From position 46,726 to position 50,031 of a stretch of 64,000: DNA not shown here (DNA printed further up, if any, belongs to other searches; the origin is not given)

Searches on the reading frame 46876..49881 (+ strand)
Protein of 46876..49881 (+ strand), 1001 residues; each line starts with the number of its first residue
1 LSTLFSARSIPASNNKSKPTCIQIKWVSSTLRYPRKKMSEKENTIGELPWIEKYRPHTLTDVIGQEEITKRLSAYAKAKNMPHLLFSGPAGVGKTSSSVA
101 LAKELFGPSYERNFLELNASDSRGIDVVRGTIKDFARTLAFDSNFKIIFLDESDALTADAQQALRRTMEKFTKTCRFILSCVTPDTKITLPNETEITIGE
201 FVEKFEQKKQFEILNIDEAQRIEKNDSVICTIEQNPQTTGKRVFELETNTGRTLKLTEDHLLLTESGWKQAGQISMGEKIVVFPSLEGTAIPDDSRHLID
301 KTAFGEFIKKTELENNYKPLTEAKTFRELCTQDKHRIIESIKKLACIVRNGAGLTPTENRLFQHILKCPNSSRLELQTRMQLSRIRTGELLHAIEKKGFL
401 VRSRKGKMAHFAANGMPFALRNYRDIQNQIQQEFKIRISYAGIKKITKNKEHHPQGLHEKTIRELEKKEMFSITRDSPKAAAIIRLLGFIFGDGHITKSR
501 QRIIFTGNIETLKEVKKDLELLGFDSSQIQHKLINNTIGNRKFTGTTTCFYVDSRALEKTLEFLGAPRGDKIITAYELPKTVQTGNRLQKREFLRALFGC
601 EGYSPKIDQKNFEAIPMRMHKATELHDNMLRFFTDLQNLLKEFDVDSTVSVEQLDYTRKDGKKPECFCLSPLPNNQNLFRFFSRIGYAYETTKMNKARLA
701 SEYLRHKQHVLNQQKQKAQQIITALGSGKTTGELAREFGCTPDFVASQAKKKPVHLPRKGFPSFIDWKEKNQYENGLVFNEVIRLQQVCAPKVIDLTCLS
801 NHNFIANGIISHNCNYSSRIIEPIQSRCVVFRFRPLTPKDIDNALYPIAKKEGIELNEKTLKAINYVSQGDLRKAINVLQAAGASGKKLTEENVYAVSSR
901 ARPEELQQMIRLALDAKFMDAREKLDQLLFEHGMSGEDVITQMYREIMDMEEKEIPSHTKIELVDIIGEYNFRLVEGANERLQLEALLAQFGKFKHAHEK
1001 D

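Call 37: search_protein_families(library=pfam, proteins=[window:46876-49881:+], max_evalue=0.001)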
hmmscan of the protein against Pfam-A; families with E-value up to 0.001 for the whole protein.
window:46876-49881:+ (1001 aa): 11 families
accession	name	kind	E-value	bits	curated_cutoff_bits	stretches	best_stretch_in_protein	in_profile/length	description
PF08542.16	Rep_fac_C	-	6.1e-25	87.9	23.6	1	902-990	2-88/88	Replication factor C C-terminal domain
PF14890.11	Intein_splicing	-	4.9e-19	69.1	35.8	1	188-813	1-155/155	Intein splicing domain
PF00004.35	AAA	-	2e-13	51.4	21.2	1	84-185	1-112/131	ATPase family associated with various cellular activities (AAA)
PF05496.18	RuvB_N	-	8.1e-08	32.6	27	1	55-172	2-112/159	Holliday junction DNA helicase RuvB P-loop domain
PF14528.11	LAGLIDADG_3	-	1.1e-07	32.4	22.5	0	589-658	2-56/82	LAGLIDADG-like domain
PF25361.1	AAA_lid_RFC1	-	1.6e-07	31.1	34.9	1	841-893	4-56/59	RFC1-like, AAA+ ATPase lid domain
PF13177.12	DNA_pol3_delta2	-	4.1e-07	30.6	27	0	65-179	2-136/161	DNA polymerase III, delta subunit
PF21960.2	RCF1-5-like_lid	-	6.8e-07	29.6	27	1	845-882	3-41/43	RCF1/5-like, AAA+ ATPase lid domain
PF13173.12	AAA_14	-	3.3e-05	24.3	27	0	84-180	5-96/129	AAA domain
PF03215.21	Rad17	-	5.3e-05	23.7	23.8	1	49-152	8-116/186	Rad17 P-loop domain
PF16193.11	AAA_assoc_2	-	0.00047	20.8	34.3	0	851-893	2-50/81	AAA C-terminal domain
